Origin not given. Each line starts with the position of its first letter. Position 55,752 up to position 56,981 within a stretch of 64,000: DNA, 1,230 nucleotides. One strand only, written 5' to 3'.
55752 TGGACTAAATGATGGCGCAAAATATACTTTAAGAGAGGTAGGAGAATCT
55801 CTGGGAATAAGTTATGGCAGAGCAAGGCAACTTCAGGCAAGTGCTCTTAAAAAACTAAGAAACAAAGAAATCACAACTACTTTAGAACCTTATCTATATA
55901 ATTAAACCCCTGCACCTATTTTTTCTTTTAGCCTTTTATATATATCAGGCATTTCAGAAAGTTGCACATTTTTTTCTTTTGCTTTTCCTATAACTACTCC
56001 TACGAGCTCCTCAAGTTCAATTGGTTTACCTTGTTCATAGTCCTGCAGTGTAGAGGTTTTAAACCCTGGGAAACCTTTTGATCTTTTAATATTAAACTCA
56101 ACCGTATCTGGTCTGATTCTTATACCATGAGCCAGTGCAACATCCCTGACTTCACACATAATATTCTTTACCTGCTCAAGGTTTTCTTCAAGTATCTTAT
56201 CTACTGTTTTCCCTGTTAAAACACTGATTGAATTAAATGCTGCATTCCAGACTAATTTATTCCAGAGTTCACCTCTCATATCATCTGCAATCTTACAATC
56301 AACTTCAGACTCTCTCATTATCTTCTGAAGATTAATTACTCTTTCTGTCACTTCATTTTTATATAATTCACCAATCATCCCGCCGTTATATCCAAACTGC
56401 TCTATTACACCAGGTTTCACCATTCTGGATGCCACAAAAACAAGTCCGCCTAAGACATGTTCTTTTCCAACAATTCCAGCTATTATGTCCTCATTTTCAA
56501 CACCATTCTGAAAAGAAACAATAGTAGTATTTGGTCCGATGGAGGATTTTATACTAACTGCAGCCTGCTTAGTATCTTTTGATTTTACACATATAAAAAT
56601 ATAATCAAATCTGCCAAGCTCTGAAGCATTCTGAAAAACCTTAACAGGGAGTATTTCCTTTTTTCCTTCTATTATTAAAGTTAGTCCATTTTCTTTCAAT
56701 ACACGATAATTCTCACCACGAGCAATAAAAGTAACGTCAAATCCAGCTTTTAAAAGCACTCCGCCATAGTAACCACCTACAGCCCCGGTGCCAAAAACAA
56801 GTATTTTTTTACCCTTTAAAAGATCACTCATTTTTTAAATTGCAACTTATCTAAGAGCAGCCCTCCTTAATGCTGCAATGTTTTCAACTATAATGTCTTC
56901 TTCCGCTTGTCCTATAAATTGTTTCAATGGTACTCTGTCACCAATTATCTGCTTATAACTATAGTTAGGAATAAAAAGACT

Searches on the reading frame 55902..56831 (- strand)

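Call 15: search_protein_families(library=pfam, proteins=[window:55902-56831:-])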
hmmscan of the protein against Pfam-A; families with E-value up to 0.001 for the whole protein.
window:55902-56831:- (309 aa): 2 families
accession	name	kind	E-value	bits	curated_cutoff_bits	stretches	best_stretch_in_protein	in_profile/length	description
PF02558.23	ApbA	-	5.1e-38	130.5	22.2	1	10-154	1-146/150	Ketopantoate reductase PanE/ApbA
PF08546.17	ApbA_C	-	8.3e-22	78.3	22.7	1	184-302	1-122/125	Ketopantoate reductase PanE/ApbA C terminal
